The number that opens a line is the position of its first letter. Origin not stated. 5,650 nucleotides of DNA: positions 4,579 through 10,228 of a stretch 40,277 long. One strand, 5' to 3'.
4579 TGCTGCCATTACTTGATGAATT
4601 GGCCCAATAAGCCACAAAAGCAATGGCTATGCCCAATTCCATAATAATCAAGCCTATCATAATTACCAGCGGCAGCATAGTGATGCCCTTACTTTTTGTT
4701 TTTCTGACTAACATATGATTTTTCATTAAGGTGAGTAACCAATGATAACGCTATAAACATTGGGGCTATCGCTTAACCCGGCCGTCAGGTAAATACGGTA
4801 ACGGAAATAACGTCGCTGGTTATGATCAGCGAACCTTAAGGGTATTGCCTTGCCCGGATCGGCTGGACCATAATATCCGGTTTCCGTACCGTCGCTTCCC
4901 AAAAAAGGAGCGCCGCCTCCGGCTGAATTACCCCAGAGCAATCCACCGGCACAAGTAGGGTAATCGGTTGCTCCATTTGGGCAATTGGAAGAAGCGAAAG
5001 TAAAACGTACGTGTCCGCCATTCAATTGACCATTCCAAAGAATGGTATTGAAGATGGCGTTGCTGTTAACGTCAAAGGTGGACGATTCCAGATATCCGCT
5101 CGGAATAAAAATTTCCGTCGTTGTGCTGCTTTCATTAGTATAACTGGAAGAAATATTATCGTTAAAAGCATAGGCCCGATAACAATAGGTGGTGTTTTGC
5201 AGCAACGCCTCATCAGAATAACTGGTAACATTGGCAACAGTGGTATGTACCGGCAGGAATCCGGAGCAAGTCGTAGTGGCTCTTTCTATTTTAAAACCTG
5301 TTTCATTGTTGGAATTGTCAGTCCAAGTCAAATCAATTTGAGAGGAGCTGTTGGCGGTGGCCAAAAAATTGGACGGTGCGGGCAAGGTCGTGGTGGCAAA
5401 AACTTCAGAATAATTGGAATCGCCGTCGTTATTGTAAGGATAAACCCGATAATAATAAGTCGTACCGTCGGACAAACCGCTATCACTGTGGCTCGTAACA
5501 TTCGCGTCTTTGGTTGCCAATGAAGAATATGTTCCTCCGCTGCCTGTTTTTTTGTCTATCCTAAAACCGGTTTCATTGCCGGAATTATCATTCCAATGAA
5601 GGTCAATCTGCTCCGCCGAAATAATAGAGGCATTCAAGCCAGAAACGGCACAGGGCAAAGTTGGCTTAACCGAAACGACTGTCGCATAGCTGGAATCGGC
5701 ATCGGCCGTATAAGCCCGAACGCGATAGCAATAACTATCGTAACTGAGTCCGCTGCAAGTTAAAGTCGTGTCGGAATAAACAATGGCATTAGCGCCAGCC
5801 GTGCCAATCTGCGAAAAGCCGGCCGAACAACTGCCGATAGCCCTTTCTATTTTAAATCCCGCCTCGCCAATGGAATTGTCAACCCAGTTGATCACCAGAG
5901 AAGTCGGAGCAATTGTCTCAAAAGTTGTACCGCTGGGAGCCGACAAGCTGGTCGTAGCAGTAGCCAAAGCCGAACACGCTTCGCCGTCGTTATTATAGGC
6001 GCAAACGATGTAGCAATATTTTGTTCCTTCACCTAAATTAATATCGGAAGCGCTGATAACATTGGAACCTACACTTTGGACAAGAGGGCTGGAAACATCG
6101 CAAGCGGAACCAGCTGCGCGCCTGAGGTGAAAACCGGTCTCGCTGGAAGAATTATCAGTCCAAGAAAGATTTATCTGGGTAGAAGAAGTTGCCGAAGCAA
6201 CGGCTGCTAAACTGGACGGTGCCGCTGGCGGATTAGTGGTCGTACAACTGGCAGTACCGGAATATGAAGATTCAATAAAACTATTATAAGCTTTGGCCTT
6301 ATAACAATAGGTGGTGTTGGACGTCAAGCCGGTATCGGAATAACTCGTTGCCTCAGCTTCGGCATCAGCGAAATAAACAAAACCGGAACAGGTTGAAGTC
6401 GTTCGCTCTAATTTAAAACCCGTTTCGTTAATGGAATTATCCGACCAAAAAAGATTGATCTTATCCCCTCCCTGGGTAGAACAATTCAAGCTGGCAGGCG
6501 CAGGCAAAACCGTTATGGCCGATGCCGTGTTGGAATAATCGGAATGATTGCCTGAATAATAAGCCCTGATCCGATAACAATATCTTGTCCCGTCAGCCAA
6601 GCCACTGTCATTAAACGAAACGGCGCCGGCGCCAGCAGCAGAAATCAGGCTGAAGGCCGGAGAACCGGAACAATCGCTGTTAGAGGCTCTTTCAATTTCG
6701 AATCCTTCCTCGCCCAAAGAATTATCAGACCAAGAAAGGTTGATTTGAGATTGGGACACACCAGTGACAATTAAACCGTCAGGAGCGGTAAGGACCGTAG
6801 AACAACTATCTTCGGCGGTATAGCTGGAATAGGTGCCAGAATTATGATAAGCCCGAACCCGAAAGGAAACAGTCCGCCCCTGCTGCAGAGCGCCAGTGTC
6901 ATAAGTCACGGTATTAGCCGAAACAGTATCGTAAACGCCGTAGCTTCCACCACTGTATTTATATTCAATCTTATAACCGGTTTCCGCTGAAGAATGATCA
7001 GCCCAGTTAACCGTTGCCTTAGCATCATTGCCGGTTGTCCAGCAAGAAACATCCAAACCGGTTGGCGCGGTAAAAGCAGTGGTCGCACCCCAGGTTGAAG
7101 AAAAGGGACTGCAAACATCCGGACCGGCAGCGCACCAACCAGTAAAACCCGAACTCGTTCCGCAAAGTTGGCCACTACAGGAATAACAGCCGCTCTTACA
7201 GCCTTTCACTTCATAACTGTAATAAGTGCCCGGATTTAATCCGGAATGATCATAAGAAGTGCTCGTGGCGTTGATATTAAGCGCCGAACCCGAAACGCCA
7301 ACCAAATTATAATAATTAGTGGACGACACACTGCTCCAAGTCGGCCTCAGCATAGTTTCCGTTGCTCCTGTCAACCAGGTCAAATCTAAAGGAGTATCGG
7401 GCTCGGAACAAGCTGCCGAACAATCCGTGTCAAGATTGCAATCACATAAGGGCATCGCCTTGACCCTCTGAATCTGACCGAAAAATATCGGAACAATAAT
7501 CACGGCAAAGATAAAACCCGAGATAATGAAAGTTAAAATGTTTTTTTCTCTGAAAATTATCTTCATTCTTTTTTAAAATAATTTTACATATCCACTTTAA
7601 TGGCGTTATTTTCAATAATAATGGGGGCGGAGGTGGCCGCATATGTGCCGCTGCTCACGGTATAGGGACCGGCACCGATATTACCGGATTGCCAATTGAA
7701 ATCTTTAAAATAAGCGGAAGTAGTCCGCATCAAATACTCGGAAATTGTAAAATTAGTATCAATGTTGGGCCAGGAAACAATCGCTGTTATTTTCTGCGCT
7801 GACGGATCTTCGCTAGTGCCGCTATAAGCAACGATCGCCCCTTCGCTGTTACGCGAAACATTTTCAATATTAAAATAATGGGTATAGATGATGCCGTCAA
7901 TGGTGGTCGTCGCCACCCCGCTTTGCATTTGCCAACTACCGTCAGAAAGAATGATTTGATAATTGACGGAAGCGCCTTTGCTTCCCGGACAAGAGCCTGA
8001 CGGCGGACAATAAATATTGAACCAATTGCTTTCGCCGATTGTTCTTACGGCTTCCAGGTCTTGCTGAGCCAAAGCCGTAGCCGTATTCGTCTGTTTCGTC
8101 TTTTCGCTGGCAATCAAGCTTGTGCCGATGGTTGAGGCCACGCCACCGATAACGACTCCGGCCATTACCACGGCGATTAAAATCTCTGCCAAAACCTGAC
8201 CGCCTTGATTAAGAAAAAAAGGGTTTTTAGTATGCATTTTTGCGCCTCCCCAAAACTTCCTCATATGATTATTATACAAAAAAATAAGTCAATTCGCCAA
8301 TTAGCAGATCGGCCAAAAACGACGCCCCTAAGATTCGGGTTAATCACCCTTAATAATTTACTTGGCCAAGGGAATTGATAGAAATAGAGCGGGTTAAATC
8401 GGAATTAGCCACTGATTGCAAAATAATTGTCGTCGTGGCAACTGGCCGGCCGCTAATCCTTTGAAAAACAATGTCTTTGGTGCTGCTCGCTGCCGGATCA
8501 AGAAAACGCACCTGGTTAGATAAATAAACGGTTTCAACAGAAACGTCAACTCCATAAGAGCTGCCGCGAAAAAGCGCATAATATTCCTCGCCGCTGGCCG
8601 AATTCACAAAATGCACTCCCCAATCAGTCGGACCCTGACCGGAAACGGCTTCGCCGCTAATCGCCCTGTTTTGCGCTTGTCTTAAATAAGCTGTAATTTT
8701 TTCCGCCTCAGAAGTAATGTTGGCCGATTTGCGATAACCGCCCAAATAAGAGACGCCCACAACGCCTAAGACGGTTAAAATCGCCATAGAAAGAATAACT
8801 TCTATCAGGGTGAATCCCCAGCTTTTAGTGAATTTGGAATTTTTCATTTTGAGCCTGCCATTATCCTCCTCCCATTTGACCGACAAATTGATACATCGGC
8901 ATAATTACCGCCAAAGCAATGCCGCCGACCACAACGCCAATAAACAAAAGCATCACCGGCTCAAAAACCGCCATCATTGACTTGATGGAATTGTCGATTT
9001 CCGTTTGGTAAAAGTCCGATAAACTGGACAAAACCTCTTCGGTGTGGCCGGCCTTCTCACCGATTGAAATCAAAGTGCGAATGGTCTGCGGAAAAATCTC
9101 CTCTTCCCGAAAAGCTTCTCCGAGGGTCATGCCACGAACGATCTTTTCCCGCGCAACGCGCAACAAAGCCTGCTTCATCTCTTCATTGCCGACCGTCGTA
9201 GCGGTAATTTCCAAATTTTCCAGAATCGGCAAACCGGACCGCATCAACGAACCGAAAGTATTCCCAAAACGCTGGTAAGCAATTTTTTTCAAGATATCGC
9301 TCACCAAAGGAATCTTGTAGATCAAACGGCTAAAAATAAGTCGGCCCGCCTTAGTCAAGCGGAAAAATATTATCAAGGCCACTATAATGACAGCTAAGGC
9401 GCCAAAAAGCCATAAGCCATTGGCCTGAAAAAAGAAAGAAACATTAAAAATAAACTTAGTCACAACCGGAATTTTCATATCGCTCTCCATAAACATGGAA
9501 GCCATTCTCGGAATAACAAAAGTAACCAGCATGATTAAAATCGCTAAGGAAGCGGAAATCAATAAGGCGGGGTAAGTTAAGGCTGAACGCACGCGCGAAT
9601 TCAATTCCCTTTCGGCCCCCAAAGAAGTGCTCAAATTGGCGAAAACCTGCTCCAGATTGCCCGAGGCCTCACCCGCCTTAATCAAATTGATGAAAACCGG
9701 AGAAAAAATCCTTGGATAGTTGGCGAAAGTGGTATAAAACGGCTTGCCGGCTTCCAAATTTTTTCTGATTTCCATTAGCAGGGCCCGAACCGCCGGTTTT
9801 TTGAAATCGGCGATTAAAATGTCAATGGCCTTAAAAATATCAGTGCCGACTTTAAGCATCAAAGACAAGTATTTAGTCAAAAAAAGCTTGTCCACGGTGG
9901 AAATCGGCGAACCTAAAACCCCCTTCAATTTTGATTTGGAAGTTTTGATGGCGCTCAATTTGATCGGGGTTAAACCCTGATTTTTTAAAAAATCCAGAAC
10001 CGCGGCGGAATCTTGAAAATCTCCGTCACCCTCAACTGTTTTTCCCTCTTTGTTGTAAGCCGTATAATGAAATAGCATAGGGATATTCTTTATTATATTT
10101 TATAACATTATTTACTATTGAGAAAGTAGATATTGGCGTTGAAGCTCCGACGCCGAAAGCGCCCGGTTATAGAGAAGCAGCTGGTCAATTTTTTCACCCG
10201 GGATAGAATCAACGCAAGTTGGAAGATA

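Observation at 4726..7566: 946-aa cysteine-stabilised FN3-array protein in the PilY1-like slot of the minor-pilin block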

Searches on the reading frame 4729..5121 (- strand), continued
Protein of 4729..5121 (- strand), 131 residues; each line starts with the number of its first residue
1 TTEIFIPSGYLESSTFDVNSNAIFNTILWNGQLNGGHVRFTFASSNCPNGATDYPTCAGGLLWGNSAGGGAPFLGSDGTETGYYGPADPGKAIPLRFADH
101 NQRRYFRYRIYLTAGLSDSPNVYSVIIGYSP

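Call 62: search_protein_families(library=pfam, proteins=[L017:9470-10336:+], max_evalue=0.01)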
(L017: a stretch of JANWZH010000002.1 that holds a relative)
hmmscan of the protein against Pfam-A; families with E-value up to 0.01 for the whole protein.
L017:9470-10336:+ (288 aa): 1 family
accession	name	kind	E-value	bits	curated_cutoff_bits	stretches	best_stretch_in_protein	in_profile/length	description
PF14272.11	Gly_rich_SFCGS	-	0.0093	16.4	27.3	0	120-173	27-78/114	Glycine-rich SFCGS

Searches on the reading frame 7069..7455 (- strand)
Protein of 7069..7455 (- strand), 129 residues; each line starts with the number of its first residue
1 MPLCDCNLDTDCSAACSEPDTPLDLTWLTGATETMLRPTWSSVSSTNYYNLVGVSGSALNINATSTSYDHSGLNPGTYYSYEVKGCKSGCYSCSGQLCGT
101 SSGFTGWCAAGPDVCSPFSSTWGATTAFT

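Call 15: search_protein_families(library=pfam, proteins=[window:7069-7455:-], max_evalue=10)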
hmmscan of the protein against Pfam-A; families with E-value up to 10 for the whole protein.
seq(129 aa): 2 families
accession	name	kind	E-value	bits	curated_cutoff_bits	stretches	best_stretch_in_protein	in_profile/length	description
PF00041.27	fn3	-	0.0014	19.3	25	1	22-88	3-71/84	Fibronectin type III domain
PF16656.11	Pur_ac_phosph_N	-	0.24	12.4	30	1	29-84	9-79/93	Purple acid Phosphatase, N-terminal domain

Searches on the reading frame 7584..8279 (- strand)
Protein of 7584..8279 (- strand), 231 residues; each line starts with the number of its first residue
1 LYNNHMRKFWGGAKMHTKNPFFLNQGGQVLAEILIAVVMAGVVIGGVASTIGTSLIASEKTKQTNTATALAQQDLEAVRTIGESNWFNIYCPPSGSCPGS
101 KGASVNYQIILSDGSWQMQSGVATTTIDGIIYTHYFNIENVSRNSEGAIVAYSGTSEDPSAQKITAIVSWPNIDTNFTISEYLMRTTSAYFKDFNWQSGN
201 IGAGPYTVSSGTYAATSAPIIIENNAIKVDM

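Call 3: search_protein_families(library=pfam, proteins=[window:7584-8279:-], max_evalue=0.01)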
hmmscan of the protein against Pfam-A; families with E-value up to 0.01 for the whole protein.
window:7584-8279:- (231 aa): 0 families

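Call 4: search_protein_families(library=ncbifam, proteins=[window:7584-8279:-], max_evalue=0.01)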
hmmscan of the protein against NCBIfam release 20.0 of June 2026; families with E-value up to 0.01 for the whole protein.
window:7584-8279:- (231 aa): 0 families

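Call 15: search_protein_families(library=pfam, proteins=[window:7584-8279:-], max_evalue=10)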
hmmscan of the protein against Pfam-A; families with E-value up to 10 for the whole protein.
window:7584-8279:- (231 aa): 0 families

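Call 64: find_related_loci(query=A3, collection=metagenome_contigs, flank=6000)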
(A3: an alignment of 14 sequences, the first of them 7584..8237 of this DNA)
Query A3 (217 aa) in metagenome_contigs; peptide patterns used: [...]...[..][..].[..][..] (x = any residue, [..] = any of these).
538 stretches matched a pattern; 325 encode a relative of the query (tblastn E <= 1e-3); the best 80 are kept; 80 distinct loci.
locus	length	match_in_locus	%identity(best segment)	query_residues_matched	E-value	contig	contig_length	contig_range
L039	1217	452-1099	78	2-217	7e-116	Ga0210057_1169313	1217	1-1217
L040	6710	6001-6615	64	11-217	4e-89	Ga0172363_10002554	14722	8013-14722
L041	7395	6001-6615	64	11-217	8e-89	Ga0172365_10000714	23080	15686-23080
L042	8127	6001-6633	62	5-217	5e-88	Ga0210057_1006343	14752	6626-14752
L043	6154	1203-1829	56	7-216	7e-78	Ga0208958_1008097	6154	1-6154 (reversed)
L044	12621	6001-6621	56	7-216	2e-74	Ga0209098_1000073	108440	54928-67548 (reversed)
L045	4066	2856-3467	62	11-217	2e-73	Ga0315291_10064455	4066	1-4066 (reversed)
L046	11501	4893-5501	55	11-216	1e-71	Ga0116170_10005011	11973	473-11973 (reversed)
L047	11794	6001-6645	53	1-216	4e-71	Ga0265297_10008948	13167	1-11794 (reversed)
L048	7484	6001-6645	52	1-216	2e-70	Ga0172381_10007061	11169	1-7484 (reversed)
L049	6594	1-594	62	17-217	3e-70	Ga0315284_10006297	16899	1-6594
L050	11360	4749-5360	48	10-215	9e-65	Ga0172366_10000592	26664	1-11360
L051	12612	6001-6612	48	10-215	9e-65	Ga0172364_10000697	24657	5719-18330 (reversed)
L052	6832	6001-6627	53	7-216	2e-63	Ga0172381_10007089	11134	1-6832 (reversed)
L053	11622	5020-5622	44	11-213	1e-57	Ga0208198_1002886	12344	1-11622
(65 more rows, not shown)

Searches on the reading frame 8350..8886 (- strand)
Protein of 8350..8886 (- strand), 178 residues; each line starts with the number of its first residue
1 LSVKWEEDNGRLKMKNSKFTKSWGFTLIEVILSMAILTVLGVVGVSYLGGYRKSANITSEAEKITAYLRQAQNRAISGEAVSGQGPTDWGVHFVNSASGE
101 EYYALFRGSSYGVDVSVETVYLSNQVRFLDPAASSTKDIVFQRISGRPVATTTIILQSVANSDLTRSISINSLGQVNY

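Call 3: search_protein_families(library=pfam, proteins=[window:8350-8886:-], max_evalue=0.01)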
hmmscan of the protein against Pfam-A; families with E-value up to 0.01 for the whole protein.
window:8350-8886:- (178 aa): 2 families
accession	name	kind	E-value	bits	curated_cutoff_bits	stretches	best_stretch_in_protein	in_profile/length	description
PF07963.17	N_methyl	-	0.0015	18.4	21.2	1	24-43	6-25/27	Prokaryotic N-terminal methylation motif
PF12019.13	GspH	-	0.0023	18.8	21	1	60-174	1-108/108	Type II transport protein GspH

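Call 4: search_protein_families(library=ncbifam, proteins=[window:8350-8886:-], max_evalue=0.01)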
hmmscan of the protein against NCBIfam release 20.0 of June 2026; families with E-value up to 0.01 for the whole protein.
window:8350-8886:- (178 aa): 11 families
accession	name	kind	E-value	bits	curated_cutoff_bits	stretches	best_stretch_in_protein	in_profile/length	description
NF007800.0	PRK10506.1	equivalog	8.8e-08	32.1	158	1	18-75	4-61/163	prepilin peptidase-dependent protein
TIGR01708.2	typeII_sec_gspH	equivalog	1.9e-06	28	80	1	24-98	3-77/169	type II secretion system minor pseudopilin GspH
NF007862.0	PRK10574.1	equivalog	4.5e-05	23.6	138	1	21-69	3-51/145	prepilin peptidase-dependent pilin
NF047827.1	T3SSXpsH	equivalog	0.00037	20.3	160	1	24-78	2-56/145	type II secretion system protein XpsH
NF040982.1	ComGD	equivalog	0.00044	20.7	70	1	24-78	3-57/139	competence type IV pilus minor pilin ComGD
TIGR02596.1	TIGR02596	subfamily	0.00061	19.9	70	1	25-76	1-52/196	Verru_Chthon cassette protein D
NF041013.1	T4P_ComGE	equivalog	0.0011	19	49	1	24-79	5-61/83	competence type IV pilus minor pilin ComGE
TIGR02532.1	IV_pilin_GFxxxE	domain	0.0018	18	16.3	1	24-44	3-23/24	prepilin-type N-terminal cleavage/methylation domain-containing protein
TIGR02599.1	TIGR02599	subfamily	0.0033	16.7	256.5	1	24-59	1-36/361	Verru_Chthon cassette protein C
TIGR01707.1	gspI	equivalog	0.004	17.6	44.35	1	24-86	1-58/101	type II secretion system minor pseudopilin GspI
TIGR01711.1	gspJ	equivalog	0.008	16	64.85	0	24-71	2-49/192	type II secretion system minor pseudopilin GspJ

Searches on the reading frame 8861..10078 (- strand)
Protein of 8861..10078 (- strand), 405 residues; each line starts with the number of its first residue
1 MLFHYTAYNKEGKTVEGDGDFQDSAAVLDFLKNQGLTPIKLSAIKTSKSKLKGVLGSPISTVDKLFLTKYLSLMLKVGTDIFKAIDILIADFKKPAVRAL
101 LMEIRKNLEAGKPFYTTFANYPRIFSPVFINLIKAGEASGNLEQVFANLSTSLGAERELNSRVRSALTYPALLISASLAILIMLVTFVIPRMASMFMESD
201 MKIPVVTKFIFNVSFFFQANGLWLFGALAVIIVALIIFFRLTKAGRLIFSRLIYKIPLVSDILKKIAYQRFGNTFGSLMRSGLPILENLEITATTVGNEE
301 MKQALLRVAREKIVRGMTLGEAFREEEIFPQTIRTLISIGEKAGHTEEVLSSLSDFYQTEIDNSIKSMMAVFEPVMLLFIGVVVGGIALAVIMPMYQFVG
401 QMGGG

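Call 3: search_protein_families(library=pfam, proteins=[window:8861-10078:-], max_evalue=0.01)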
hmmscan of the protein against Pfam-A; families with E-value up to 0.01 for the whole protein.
window:8861-10078:- (405 aa): 1 family
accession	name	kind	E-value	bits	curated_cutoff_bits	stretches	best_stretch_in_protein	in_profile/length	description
PF00482.28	T2SSF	-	1.5e-47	161.1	25.2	2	68-190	2-125/125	Type II secretion system (T2SS), protein F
